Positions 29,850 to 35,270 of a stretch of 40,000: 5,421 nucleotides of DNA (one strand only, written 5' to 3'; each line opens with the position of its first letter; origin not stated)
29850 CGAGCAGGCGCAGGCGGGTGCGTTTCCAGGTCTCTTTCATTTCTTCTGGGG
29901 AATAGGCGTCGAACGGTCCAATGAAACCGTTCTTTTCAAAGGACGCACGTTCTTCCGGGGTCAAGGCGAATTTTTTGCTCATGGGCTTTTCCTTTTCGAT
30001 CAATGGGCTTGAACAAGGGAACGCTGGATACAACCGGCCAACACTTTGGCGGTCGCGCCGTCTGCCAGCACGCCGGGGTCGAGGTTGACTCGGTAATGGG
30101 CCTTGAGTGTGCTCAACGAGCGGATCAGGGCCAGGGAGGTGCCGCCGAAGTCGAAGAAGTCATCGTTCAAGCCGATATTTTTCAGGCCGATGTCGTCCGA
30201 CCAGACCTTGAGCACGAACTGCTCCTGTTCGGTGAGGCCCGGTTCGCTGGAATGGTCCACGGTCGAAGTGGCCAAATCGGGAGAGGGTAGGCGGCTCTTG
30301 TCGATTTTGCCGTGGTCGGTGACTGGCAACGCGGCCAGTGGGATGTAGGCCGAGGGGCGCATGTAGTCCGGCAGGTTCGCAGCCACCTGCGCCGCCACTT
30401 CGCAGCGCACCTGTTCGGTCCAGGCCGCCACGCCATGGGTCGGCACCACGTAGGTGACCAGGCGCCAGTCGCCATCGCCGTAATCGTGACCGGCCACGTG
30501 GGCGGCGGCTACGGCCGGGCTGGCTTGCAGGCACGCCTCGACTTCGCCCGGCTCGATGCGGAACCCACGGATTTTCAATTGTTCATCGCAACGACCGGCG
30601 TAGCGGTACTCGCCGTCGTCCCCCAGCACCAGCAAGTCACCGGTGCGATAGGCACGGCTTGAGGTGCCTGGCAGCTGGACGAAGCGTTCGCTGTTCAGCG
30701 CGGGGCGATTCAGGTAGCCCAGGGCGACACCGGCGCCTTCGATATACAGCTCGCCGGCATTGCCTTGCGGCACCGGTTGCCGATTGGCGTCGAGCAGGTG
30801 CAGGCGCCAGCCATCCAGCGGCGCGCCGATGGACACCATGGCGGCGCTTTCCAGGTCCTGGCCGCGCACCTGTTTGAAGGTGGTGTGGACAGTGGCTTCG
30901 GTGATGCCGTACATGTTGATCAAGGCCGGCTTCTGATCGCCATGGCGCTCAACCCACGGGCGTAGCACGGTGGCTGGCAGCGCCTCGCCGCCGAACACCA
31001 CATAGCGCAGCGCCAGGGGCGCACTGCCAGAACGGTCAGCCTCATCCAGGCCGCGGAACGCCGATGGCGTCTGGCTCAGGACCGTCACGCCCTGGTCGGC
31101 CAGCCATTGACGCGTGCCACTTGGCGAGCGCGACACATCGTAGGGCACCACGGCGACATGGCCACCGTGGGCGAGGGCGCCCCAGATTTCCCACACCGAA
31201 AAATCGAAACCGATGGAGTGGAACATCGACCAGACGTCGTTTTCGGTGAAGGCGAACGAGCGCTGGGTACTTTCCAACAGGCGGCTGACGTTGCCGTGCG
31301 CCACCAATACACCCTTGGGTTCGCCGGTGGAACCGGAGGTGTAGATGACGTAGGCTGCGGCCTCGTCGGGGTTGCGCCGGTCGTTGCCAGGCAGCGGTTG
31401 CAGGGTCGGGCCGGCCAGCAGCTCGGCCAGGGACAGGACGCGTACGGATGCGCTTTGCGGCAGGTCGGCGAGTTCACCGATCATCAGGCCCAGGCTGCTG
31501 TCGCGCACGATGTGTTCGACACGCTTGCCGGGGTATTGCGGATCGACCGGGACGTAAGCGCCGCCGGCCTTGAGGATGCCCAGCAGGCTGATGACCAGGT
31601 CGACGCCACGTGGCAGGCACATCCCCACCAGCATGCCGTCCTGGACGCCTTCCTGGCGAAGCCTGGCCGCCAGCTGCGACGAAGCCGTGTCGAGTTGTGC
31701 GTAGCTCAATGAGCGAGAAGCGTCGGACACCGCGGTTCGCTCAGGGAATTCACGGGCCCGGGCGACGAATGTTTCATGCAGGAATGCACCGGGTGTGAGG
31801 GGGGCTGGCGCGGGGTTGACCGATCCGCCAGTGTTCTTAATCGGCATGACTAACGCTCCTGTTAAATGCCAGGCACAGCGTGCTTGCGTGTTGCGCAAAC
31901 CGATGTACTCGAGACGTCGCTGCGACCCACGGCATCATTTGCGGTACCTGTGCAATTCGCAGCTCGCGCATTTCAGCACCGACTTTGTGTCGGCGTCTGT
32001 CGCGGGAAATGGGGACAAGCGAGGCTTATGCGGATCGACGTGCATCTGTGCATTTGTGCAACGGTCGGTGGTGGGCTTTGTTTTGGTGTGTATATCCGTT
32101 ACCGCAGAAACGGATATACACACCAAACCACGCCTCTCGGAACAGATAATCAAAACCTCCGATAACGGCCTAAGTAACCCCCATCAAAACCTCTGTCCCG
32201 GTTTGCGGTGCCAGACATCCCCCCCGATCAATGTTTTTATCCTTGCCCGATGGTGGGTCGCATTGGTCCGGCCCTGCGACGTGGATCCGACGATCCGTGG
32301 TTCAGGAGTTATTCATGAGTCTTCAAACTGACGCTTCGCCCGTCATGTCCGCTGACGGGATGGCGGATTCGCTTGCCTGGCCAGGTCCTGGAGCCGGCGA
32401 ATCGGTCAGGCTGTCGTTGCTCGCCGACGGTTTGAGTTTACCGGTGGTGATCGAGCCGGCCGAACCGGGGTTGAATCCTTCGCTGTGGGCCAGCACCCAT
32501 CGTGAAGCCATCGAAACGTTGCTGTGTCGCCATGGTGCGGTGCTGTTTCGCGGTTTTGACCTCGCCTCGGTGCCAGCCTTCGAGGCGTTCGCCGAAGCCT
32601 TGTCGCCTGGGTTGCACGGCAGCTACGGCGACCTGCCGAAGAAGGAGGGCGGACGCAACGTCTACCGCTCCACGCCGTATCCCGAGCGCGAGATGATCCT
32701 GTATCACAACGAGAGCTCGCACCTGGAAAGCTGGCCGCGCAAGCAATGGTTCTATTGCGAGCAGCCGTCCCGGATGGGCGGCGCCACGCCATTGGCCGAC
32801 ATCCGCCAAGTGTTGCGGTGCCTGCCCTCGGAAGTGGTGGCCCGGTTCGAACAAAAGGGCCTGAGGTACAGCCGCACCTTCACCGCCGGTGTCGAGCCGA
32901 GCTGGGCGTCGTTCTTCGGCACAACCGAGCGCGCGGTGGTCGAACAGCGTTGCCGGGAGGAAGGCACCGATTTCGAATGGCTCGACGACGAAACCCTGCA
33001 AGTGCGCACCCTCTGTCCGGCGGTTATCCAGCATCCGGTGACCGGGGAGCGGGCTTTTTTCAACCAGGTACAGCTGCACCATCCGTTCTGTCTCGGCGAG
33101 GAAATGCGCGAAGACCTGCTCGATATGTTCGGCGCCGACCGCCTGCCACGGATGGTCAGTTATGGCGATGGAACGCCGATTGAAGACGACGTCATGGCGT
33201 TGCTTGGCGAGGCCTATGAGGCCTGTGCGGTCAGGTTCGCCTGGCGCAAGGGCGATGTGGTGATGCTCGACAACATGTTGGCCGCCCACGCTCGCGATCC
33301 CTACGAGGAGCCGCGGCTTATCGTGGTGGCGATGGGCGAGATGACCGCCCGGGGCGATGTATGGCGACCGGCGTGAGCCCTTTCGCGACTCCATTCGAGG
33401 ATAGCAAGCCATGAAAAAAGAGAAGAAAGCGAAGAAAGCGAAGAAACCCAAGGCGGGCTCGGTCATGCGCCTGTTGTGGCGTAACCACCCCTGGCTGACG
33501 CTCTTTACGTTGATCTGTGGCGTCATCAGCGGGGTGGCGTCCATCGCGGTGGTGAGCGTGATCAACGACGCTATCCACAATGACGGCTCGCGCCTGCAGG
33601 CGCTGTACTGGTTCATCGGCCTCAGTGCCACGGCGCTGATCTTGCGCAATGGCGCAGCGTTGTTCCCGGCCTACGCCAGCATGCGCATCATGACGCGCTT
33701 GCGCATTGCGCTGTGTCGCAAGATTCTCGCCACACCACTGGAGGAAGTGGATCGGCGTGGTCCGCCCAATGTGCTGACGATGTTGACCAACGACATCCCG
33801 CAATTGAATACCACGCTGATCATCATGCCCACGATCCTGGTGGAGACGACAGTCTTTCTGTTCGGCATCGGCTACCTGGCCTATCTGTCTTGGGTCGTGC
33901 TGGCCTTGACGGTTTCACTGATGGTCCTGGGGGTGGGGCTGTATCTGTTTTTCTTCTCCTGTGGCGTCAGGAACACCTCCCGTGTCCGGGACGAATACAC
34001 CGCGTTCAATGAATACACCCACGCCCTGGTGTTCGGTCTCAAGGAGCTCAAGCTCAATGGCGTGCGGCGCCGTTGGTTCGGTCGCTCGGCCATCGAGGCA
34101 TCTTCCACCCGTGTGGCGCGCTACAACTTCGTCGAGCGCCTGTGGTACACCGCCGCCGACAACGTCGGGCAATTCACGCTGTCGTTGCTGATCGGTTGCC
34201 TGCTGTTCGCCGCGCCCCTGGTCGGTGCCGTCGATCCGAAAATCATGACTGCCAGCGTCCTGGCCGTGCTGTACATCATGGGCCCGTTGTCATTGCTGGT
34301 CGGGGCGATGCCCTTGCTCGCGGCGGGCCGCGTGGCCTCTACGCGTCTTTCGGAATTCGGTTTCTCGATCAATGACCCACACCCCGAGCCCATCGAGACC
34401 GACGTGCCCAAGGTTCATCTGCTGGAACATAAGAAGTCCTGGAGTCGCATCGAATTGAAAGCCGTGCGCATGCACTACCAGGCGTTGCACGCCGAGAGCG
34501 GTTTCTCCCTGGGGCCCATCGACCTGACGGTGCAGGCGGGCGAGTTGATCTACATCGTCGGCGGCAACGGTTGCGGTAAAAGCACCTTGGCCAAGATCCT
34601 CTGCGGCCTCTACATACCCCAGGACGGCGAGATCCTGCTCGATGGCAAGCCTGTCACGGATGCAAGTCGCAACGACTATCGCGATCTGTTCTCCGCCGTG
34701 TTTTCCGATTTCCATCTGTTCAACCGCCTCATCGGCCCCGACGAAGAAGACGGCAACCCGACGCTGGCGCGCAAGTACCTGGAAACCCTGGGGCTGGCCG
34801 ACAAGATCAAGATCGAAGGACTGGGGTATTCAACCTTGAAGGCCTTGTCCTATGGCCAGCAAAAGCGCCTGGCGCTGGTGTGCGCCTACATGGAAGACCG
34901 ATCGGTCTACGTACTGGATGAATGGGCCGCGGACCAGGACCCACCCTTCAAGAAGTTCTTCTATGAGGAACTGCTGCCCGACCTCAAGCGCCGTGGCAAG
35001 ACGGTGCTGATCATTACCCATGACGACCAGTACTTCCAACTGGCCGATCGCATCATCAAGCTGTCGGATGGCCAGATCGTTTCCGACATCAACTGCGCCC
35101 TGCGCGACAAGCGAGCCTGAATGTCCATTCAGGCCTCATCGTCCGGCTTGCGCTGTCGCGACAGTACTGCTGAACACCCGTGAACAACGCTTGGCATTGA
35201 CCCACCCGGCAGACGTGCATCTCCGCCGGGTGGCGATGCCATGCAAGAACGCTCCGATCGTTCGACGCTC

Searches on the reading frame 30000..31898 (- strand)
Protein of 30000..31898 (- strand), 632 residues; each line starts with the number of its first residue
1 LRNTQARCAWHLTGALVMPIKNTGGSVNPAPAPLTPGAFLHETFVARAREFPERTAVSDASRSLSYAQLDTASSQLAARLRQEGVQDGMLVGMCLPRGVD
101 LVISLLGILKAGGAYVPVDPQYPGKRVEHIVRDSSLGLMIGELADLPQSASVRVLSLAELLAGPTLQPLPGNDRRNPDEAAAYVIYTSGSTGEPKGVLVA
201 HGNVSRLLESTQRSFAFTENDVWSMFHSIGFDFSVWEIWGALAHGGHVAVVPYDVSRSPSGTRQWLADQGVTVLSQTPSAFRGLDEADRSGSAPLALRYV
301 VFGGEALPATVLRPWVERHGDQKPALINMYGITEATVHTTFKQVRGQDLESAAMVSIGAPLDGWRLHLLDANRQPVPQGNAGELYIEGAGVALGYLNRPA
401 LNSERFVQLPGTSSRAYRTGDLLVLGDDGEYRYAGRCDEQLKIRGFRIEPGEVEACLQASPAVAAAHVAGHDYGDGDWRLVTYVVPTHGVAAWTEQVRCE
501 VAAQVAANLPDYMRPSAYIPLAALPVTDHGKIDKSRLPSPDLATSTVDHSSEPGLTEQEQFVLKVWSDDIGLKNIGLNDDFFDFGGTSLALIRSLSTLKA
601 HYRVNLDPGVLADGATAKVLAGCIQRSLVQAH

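Call 15: search_protein_families(library=pfam, proteins=[window:30000-31898:-], max_evalue=0.001)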
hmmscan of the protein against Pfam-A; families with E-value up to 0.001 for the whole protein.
window:30000-31898:- (632 aa): 3 families
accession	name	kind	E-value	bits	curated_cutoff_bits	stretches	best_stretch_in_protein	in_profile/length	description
PF00501.34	AMP-binding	-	2.9e-82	277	29.9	1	46-396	3-384/384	AMP-binding enzyme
PF13193.12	AMP-binding_C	-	1.2e-08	36.2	24.5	1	452-531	1-76/76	AMP-binding enzyme C-terminal domain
PF00550.31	PP-binding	-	3.2e-08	34.1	20.8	1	561-624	2-67/67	Phosphopantetheine attachment site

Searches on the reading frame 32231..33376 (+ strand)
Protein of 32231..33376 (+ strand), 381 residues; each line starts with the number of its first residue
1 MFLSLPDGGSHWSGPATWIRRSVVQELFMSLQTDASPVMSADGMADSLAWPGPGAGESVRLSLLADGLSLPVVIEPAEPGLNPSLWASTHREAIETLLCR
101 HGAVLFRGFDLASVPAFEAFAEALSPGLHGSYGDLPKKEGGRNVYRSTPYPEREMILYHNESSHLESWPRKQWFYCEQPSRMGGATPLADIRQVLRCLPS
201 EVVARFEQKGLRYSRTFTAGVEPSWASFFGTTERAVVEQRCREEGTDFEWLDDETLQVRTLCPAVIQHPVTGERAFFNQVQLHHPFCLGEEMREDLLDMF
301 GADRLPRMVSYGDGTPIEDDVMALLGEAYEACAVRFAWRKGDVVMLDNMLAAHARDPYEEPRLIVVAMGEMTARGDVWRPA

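Call 15: search_protein_families(library=pfam, proteins=[window:32231-33376:+], max_evalue=0.001)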
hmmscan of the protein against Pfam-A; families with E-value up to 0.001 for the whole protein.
window:32231-33376:+ (381 aa): 1 family
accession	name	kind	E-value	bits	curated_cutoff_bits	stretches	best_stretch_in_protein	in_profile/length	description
PF02668.22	TauD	-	3.4e-46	158.8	27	1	80-367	13-266/267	Taurine catabolism dioxygenase TauD, TfdA family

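Call 62: find_encoding_contigs(protein=window:32231-33376:+, flank=10000, max_places=6)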
Protein window:32231-33376:+ (381 aa): no gene with exactly this product is on record in the collection.

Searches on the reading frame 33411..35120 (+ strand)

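Call 15: search_protein_families(library=pfam, proteins=[window:33411-35120:+], max_evalue=0.001)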
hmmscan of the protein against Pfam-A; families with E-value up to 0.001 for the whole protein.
window:33411-35120:+ (569 aa): 4 families
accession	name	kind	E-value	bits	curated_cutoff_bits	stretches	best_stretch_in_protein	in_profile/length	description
PF00005.33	ABC_tran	-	1.5e-29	103.8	25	1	369-506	3-136/137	ABC transporter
PF00664.28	ABC_membrane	-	6.6e-10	39.6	28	1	30-182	5-162/274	ABC transporter transmembrane region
PF02463.25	SMC_N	-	0.00015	21.7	40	0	478-552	136-212/220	RecF/RecN/SMC N terminal domain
PF13304.12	AAA_21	-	0.00035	21.2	27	0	475-539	234-300/304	AAA domain, putative AbiEii toxin, Type IV TA system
